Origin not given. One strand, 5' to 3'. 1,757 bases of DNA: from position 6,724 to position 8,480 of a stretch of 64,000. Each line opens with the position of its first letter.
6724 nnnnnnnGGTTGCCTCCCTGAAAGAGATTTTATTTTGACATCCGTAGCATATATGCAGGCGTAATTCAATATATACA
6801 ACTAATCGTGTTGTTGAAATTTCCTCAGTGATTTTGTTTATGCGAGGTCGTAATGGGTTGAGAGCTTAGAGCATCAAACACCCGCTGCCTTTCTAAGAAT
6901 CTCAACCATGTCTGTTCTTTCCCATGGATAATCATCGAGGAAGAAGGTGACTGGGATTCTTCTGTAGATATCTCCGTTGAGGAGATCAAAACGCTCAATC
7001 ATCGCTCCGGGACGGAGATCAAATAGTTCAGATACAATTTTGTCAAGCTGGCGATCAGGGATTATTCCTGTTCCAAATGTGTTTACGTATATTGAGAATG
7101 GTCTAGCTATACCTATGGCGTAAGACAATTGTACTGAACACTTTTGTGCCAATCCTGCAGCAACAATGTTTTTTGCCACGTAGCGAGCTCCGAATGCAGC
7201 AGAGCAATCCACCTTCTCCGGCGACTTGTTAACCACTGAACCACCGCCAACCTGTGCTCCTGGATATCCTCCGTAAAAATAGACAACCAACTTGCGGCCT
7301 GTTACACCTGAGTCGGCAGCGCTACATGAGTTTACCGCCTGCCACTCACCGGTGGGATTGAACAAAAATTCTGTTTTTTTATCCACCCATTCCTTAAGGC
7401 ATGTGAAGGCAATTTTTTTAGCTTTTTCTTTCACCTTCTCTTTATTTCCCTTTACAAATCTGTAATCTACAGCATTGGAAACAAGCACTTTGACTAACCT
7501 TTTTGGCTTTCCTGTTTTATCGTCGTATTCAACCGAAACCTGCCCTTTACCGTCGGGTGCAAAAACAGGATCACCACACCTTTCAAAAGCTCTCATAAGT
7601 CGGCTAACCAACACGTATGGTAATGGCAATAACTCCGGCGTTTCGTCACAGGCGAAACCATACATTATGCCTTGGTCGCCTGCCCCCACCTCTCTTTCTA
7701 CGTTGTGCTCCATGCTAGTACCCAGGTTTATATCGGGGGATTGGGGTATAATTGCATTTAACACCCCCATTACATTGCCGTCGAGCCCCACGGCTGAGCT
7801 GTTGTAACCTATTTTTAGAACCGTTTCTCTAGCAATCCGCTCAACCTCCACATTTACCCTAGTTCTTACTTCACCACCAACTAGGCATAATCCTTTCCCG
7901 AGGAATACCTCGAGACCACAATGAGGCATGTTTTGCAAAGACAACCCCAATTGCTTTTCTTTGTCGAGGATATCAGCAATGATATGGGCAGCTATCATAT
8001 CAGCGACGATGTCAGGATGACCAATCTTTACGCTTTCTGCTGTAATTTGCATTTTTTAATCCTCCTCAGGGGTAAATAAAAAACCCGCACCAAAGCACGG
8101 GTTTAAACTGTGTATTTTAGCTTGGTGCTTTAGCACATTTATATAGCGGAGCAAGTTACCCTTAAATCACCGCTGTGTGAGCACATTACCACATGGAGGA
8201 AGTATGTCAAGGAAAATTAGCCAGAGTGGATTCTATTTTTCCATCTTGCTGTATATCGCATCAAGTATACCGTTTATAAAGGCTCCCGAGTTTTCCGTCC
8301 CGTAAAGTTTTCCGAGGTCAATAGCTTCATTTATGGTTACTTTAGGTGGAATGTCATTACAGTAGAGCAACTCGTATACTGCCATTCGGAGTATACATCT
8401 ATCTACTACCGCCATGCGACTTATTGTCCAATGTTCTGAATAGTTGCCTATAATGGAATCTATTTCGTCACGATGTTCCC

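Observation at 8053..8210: metK leader with promoter, ~130-nt structured 5' UTR and competing terminator/antiterminator: riboswitch candidate that does not look like SAM-I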

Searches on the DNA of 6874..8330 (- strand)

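Call 4: search_rna_families(source=window, start=7950, end=8330, threshold=evalue, max_evalue=10, show_alignments=5)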
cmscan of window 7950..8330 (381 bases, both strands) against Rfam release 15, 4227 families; matches with E-value up to 10: 13.
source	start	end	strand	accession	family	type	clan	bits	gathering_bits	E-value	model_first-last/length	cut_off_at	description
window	8075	8172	-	RF01772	rnk_pseudo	Cis-reg; leader;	-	21.8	55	0.17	1-108/108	no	Pseudomonas rnk leader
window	8071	8148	-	RF02860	Arrc14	Gene; sRNA;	-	19.4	99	1.5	1-167/167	no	Actinobacillus sRNA 14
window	8075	8132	-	RF00057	RyhB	Gene; sRNA;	-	18.2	55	0.64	1-67/67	no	RyhB RNA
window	8120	8179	-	RF01726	SAM-II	Cis-reg; riboswitch;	-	17.4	44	0.86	1-60/60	no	SAM-II riboswitch aptamer (SAM-II long loop)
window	8077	8146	-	RF00512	Leu_leader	Cis-reg; leader;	-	17.2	50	0.44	1-148/148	no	Leucine operon leader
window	8075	8150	-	RF02837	anti-hemB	Gene; sRNA;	-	17.1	49.5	0.14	1-81/81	no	Burkholderia RNA 7 (anti-hemB)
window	8075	8153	-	RF02278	Betaproteobacteria_toxic_sRNA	Gene; sRNA;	-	16.7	50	0.64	1-64/64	no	Betaproteobacteria toxic small RNA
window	8078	8136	-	RF01394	isrK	Gene; sRNA;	-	13.4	50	1.6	1-77/77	no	isrK Hfq binding RNA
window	8075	8175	-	RF00513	Trp_leader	Cis-reg; leader;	-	13.4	41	6.3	1-100/100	no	Tryptophan operon leader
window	8055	8104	+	RF02278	Betaproteobacteria_toxic_sRNA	Gene; sRNA;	-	13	50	5.5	8-58/64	no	Betaproteobacteria toxic small RNA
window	8110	8183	-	RF00521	SAM_alpha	Cis-reg; riboswitch;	-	12.9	36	2.1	1-79/79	no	Alpha-proteobacteria SAM riboswitch aptamer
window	8047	8069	-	RF01099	PK-IAV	Cis-reg;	-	12.8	47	7.3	13-36/48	no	Pseudoknot of influenza A virus gene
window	8048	8096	-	RF01839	eeev_FSE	Cis-reg; frameshift_element;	-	12.7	80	7.7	1-73/73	no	eastern equine encephalitis ribosomal frameshift element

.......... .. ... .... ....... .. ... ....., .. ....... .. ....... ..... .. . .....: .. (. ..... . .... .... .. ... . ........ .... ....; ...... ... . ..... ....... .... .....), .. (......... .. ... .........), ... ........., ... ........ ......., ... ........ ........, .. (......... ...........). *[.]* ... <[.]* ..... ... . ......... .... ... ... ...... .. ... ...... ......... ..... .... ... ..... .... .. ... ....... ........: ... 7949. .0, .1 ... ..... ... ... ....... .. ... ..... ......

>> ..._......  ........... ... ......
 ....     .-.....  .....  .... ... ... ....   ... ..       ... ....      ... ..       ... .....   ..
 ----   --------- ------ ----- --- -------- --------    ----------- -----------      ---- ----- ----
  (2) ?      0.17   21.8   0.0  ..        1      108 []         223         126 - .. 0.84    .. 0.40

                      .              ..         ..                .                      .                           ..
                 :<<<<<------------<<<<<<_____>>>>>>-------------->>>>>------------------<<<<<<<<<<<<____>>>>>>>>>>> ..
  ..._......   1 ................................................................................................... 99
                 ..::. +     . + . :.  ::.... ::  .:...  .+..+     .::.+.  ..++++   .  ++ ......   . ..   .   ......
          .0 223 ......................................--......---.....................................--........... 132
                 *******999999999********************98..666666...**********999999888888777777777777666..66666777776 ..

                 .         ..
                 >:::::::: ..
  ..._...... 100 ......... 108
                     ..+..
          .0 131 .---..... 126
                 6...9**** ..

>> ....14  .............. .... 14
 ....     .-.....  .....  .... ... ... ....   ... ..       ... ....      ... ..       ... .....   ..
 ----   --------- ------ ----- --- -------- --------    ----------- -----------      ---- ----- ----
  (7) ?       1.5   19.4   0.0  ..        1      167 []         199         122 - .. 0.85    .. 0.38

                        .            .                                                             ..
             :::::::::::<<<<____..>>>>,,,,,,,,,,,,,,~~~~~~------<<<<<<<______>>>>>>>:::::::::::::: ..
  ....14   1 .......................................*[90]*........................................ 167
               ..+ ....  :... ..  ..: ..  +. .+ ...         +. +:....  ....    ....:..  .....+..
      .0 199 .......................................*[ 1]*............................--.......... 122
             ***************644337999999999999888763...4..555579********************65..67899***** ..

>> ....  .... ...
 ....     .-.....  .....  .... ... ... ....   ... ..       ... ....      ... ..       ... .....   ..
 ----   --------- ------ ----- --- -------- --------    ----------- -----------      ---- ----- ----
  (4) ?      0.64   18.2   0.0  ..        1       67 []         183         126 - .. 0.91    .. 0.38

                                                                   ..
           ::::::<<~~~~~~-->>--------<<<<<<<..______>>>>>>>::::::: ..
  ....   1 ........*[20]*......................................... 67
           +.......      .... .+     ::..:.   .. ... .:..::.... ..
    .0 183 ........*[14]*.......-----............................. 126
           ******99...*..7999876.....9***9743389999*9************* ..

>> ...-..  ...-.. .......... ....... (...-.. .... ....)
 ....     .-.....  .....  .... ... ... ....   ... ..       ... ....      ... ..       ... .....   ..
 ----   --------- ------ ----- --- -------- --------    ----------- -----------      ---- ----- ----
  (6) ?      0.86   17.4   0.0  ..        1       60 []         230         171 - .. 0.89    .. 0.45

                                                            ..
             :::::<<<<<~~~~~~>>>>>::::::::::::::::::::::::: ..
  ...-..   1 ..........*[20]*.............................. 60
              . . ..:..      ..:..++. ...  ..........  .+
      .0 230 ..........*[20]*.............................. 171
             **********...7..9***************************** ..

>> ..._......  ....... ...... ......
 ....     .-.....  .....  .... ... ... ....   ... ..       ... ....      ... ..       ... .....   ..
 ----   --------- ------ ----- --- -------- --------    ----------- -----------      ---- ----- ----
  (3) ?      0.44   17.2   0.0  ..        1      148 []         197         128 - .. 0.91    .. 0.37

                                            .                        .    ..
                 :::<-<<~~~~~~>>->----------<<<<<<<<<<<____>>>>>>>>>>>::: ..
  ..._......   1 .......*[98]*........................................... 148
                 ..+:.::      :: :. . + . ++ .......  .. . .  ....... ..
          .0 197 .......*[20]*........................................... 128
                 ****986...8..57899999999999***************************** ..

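Call 28: search_rna_families(source=window, start=8108, end=8186, threshold=evalue, max_evalue=10, show_alignments=8)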
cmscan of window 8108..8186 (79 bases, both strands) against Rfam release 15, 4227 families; matches with E-value up to 10: 5.
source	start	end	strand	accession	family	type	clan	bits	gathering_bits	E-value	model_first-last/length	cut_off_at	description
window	8120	8179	-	RF01726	SAM-II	Cis-reg; riboswitch;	-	17.4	44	0.18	1-60/60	no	SAM-II riboswitch aptamer (SAM-II long loop)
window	8122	8153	+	RF01727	SAM-SAH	Cis-reg; riboswitch;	-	13.5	40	0.33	1-49/49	no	SAM/SAH riboswitch aptamer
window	8110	8183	-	RF00521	SAM_alpha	Cis-reg; riboswitch;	-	12.9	36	0.44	1-79/79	no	Alpha-proteobacteria SAM riboswitch aptamer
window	8108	8143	-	RF01079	RF_site3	Cis-reg; frameshift_element;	-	12.5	50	3.7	1-39/39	no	Putative RNA-dependent RNA polymerase ribosomal frameshift site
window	8108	8147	-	RF01824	RUF20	Gene;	-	7.2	60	6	117-156/425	3'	RNA of unknown function 20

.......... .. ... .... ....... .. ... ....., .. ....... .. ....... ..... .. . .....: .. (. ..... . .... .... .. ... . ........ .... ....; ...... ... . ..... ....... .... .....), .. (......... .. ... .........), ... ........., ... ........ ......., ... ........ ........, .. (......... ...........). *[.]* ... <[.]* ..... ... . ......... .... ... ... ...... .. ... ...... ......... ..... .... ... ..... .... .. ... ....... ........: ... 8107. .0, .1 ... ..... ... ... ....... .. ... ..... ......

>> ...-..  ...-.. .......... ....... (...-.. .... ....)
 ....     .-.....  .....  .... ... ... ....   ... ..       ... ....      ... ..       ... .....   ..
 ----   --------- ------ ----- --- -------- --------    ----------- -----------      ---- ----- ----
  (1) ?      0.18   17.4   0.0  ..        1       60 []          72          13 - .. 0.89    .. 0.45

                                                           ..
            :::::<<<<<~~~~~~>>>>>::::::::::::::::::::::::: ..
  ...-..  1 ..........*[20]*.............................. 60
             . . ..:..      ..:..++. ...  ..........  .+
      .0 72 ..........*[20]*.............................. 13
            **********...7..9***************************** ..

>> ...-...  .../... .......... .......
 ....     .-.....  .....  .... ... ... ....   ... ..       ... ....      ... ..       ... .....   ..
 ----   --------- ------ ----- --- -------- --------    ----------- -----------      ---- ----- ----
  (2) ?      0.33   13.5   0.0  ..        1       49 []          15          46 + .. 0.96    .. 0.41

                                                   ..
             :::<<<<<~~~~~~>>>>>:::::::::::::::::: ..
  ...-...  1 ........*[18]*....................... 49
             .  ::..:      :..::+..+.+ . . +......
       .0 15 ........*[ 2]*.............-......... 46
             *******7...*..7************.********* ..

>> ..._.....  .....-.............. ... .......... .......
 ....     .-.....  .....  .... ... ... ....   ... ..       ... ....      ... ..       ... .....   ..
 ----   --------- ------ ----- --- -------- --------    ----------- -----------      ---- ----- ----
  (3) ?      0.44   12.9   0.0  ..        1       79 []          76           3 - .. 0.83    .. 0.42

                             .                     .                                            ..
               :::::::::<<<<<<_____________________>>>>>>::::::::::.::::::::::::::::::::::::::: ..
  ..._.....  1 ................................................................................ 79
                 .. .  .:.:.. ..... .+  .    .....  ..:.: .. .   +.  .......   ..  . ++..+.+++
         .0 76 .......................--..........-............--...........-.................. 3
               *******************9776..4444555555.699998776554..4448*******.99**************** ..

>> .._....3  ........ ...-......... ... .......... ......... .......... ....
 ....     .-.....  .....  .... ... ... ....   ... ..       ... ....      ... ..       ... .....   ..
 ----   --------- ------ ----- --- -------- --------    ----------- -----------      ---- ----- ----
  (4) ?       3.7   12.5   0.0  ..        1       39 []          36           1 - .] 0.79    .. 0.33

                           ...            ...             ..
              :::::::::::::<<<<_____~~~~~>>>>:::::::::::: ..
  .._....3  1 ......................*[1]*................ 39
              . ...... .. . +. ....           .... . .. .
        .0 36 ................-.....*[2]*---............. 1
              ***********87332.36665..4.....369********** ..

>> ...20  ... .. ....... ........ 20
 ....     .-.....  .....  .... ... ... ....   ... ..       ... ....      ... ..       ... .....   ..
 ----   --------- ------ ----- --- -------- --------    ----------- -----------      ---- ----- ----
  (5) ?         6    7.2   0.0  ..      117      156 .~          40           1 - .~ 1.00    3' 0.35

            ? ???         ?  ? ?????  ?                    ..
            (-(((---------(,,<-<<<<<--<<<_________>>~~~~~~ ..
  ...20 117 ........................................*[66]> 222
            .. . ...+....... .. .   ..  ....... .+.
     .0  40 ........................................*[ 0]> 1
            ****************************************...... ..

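Call 29: search_rna_families(sources=[L001, L081, L082, L088, L090, L094, L097, L098, L101, L106, L107, L114, L120, L123, L135, L136, L140, L151, L159, L152], threshold=gathering)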
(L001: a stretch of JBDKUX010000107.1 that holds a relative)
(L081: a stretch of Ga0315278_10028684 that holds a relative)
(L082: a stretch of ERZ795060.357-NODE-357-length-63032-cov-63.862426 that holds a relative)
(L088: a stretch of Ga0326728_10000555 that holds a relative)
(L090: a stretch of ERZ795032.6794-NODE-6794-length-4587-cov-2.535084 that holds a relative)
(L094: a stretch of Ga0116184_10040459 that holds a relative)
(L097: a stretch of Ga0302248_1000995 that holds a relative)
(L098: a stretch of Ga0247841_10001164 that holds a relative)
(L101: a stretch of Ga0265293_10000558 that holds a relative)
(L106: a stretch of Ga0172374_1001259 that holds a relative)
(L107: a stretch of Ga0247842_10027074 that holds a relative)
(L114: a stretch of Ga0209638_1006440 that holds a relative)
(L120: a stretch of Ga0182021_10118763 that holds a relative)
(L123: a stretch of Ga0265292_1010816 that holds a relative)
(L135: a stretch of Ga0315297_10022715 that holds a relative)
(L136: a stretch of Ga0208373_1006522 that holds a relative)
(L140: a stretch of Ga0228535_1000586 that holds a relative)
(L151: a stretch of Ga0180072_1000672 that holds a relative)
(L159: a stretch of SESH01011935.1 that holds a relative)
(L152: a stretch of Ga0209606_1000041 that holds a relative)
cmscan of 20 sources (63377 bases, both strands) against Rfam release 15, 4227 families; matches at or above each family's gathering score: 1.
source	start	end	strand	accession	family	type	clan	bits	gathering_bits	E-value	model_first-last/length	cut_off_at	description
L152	1338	1433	+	RF00162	SAM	Cis-reg; riboswitch;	CL00012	56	44.4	3.1e-10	1-108/108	no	SAM riboswitch aptamer (S box leader)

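Call 35: build_rna_model(alignment_id=A3, structure=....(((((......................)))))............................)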
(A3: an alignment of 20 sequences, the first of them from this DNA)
Model R1 built from alignment A3 (20 sequences, 64 columns); structure: as given.
model positions 62; base pairs 5; branch points 0; effective number of sequences 3.39; information 0.903 bits per position. Calibrated on 0.2 Mb of random sequence (short: E-values are rough).
structure used (alignment columns):
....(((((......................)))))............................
